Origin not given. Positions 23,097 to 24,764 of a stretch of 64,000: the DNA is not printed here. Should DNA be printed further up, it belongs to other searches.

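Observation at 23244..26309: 1021-aa secreted chimera with a CHAP domain, collagen-like (GSTGDT)n spacer, HExxH zincin-like domain and a His/Asp-rich tail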

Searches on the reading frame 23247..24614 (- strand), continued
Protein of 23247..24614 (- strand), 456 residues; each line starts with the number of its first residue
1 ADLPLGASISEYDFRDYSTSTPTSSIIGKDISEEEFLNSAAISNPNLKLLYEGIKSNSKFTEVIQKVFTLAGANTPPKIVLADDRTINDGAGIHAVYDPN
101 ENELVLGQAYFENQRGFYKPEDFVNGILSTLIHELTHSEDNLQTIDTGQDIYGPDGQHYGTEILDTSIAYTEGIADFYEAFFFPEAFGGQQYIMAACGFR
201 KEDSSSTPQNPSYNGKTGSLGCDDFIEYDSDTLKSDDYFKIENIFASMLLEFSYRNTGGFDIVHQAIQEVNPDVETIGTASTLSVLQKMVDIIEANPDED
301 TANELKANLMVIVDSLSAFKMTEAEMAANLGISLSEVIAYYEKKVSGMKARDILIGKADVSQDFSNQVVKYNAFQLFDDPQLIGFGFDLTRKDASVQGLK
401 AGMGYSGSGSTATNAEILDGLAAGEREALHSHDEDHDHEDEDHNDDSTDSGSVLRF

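Call 46: find_encoding_contigs(protein=P0012, flank=8000, max_places=3)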
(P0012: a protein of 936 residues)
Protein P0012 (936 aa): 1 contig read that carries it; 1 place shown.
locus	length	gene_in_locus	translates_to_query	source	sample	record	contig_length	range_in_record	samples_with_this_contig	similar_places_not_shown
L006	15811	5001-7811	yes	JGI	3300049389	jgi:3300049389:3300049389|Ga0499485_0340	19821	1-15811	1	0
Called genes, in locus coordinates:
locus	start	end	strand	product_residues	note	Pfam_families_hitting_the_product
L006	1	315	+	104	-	?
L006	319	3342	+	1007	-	PF11962:Peptidase_G2 (weak)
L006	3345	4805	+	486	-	PF02310:B12-binding (weak), PF04055:Radical_SAM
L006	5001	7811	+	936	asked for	PF07202:Tcp10_C (faint)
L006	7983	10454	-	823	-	PF00072:Response_reg, PF01590:GAF, PF13185:GAF_2, PF13492:GAF_3, PF01627:Hpt (weak), PF02518:HATPase_c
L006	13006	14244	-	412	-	-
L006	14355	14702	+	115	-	-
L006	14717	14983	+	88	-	-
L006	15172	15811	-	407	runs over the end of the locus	-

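Call 50: predict_structure(alignment_id=A4)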
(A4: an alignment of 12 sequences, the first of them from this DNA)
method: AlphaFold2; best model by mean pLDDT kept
length: 429 residues; sequences in the alignment: 12
mean_pLDDT: 85.3   pTM: 0.88
mean pLDDT of the five models: 85.3, 83.6, 82.6, 81.5, 80.5
residues with pLDDT >= 90: 212; 70-90: 175; 50-70: 10; < 50: 32
segments of 3 or more residues with pLDDT < 50: 1-6, 407-429
pLDDT, mean of each block of 10 residues (from residue 1): 54 89 91 90 86 90 90 84 87 84 87 82 90 88 55 75 89 94 91 92 87 83 92 96 97 95 96 77 96 93 96 97 98 97 93 94 88 90 89 85 65 38 32
secondary structure, 60 per line:
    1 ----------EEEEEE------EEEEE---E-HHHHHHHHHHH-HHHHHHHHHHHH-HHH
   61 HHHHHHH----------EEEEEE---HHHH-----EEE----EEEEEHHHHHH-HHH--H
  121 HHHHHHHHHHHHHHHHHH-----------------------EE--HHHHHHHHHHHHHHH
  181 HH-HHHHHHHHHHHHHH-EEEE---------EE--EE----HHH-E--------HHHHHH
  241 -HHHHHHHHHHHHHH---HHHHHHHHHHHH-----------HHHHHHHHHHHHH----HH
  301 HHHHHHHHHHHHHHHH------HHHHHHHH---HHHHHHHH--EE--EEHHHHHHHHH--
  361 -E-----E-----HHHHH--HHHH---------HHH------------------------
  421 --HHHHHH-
elements in order: E11-16 E23-27 H33-43 H45-56 H58-67 E78-83 H87-90 E96-98 E103-107 H108-113 H120-138 H166-182 H184-197 E199-202 H235-240 H242-255 H259-270 H282-294 H299-316 H323-330 H334-341 H350-358 H374-378 H381-384 H423-428

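Call 63: search_protein_families(library=pfam, proteins=[P0013, P0014, P0015, P0016, P0017, P0018, P0019, P0020, P0021, P0022], max_evalue=0.01)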
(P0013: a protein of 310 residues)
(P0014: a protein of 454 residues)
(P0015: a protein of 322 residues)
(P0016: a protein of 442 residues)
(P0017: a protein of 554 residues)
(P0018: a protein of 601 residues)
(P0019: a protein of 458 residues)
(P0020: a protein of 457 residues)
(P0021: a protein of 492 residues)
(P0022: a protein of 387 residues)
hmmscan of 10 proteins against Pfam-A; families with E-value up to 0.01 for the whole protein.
P0013 (310 aa): 0 families

P0014 (454 aa): 0 families

P0015 (322 aa): 0 families

P0016 (442 aa): 2 families
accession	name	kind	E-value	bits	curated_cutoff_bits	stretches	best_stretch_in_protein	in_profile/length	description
PF13511.11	DUF4124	-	1.8e-08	34.9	22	1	398-427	14-43/56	Domain of unknown function (DUF4124)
PF05299.18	Peptidase_M61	-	0.0054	17.5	22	0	193-243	5-53/118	M61 glycyl aminopeptidase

P0017 (554 aa): 0 families

P0018 (601 aa): 1 family
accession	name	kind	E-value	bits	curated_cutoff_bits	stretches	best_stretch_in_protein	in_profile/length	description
PF12699.13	phiKZ_IP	-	0.0011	18.7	27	1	499-575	81-164/387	phiKZ-like phage internal head proteins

P0019 (458 aa): 0 families

P0020 (457 aa): 1 family
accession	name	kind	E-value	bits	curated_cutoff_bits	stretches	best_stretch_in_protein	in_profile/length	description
PF13511.11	DUF4124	-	1.1e-09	38.8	22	1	393-431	6-44/56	Domain of unknown function (DUF4124)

P0021 (492 aa): 0 families

P0022 (387 aa): 0 families

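Call 64: search_protein_families(library=pfam, proteins=[P0023, P0024, P0025, P0026, P0027, P0028, P0029, P0030, P0031, P0032], max_evalue=0.01)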
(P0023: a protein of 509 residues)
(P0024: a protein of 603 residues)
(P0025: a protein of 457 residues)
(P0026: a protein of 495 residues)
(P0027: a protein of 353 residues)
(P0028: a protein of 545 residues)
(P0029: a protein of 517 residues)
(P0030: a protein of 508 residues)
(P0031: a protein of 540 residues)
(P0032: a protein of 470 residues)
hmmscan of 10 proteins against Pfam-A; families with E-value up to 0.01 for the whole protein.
P0023 (509 aa): 0 families

P0024 (603 aa): 0 families

P0025 (457 aa): 0 families

P0026 (495 aa): 0 families

P0027 (353 aa): 3 families
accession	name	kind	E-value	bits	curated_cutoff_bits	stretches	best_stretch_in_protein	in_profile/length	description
PF06167.18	Peptidase_M90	-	0.0034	17.5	26.2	1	90-180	119-204/243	Glucose-regulated metallo-peptidase M90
PF19527.4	DUF6055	-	0.0094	15.4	27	0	110-182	118-184/417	Family of unknown function (DUF6055)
PF21056.3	ZSWIM1-3_RNaseH-like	-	0.0098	16.3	27.2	0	203-274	40-111/128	Zinc finger SWIM domain-containing protein 1/3, RNaseH-like domain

P0028 (545 aa): 0 families

P0029 (517 aa): 0 families

P0030 (508 aa): 0 families

P0031 (540 aa): 0 families

P0032 (470 aa): 0 families

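Call 65: fold_search(model_id=the predicted structure, library=pdb)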
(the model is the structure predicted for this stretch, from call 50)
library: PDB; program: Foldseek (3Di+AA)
matches with E <= 10: 90; with E <= 0.001: 0
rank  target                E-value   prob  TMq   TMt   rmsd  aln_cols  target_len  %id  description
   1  4z7i_B                9.0e-01  0.35  0.28  0.16  10.0       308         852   12  Crystal structure of insulin regulated aminopeptidase in complex with ligand (released 2015-08-26)
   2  6a8z_A                1.4e+00  0.33  0.26  0.25   8.2       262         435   10  Crystal structure of M1 zinc metallopeptidase from Deinococcus radiodurans (released 2019-07-17)
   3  1xap                  1.4e+00  0.04  0.11  0.17  19.4       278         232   11  Structure of the ligand binding domain of the Retinoic Acid Receptor beta (released 2004-11-16)
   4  6ifg_B                1.4e+00  0.30  0.27  0.27   8.3       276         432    9  Crystal structure of M1 zinc metallopeptidase E323A mutant bound to Tyr-ser-ala substrate from Deinococcus radiodurans (released 2019-09-25)
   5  6koz_A                1.5e+00  0.20  0.24  0.23   9.3       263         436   10  Crystal structure of two domain M1 zinc metallopeptidase E323 mutant bound to L-Leucine amino acid (released 2020-01-22)
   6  6iff_A                1.7e+00  0.25  0.25  0.25   9.2       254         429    9  Crystal structure of M1 zinc metallopeptidase E323A mutant from Deinococcus radiodurans (released 2019-09-25)
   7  6kp0_A                1.9e+00  0.33  0.28  0.28   6.3       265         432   10  Crystal structure of two domain M1 zinc metallopeptidase E323A mutant bound to L-arginine (released 2020-01-22)
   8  2qtu_A                1.9e+00  0.06  0.12  0.19  15.5       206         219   10  Estrogen receptor beta ligand-binding domain complexed to a benzopyran ligand (released 2007-10-30)
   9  1u9e_B                2.2e+00  0.04  0.10  0.16  16.3       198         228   14  CRYSTAL STRUCTURE OF ESTROGEN RECEPTOR BETA COMPLEXED WITH WAY-397 (released 2005-03-01)
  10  1yye_B                2.2e+00  0.03  0.09  0.15  16.4       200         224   15  Crystal structure of estrogen receptor beta complexed with way-202196 (released 2006-02-28)
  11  6a8z_B                2.5e+00  0.18  0.25  0.25   9.0       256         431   10  Crystal structure of M1 zinc metallopeptidase from Deinococcus radiodurans (released 2019-07-17)
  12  6koz_B                2.6e+00  0.25  0.27  0.27   6.9       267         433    9  Crystal structure of two domain M1 zinc metallopeptidase E323 mutant bound to L-Leucine amino acid (released 2020-01-22)
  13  5z12_A                2.6e+00  0.04  0.10  0.18  18.3       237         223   11  A structure of FXR/RXR (released 2018-07-04)
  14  3okh_A                2.6e+00  0.04  0.11  0.18  17.7       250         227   14  Crystal structure of human FXR in complex with 2-(4-chlorophenyl)-1-[(1S)-1-cyclohexyl-2-(cyclohexylamino)-2-oxoethyl] (released 2010-12-29)
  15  2jj3_B                2.8e+00  0.05  0.12  0.18  16.5       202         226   10  Estrogen receptor beta ligand binding domain in complex with a Benzopyran agonist (released 2007-08-07)
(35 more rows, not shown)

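Call 66: search_protein_families(library=pfam, proteins=[P0033, P0034, P0035, P0009, P0010, P0004, P0007, P0008, P0011], max_evalue=0.01)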
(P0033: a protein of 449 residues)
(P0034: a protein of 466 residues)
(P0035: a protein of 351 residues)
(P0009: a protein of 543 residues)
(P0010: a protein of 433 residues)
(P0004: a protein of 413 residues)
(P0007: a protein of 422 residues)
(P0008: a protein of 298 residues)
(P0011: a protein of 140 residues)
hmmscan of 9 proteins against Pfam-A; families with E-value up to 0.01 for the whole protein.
P0033 (449 aa): 1 family
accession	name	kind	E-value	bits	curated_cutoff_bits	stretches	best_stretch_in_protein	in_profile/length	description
PF01476.26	LysM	-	2.4e-06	27.8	20.9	1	158-184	1-27/43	LysM domain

P0034 (466 aa): 0 families

P0035 (351 aa): 0 families

P0009 (543 aa): 0 families

P0010 (433 aa): 1 family
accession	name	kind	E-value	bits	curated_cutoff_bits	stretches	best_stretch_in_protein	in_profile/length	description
PF19527.4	DUF6055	-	0.0093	15.4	27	0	120-183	128-183/417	Family of unknown function (DUF6055)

P0004 (413 aa): 0 families

P0007 (422 aa): 0 families

P0008 (298 aa): 0 families

P0011 (140 aa): 0 families

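Call 67: find_encoding_contigs(protein=P0013, flank=5000, max_places=3)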
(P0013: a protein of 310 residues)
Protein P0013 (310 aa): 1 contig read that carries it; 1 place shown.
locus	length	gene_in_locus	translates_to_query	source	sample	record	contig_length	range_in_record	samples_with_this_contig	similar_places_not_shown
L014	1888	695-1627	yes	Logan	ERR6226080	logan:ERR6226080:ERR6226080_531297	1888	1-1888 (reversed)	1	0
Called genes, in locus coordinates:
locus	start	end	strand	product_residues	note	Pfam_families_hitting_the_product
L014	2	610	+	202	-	?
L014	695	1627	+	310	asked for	-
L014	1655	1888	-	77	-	?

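Call 68: find_encoding_contigs(protein=P0009, flank=5000, max_places=3)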
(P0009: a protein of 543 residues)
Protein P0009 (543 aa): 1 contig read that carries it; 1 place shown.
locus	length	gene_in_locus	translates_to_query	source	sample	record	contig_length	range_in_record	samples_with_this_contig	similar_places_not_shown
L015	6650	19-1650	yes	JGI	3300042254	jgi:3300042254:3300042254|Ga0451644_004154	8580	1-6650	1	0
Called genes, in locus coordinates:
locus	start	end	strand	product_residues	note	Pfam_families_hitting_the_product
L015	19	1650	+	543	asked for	-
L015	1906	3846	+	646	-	PF00662:Proton_antipo_N (weak), PF00361:Proton_antipo_M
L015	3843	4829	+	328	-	PF00146:NADHdh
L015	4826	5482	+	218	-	-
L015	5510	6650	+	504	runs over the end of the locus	PF00361:Proton_antipo_M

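Call 88: search_protein_families(library=phrogs, proteins=[window:23328-24614:-], max_evalue=0.01)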
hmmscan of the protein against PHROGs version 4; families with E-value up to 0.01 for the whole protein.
seq(429 aa): 1 family
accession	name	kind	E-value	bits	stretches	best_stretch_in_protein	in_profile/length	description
phrog_27501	-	unknown function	0.007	17.5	0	299-379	94-176/185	-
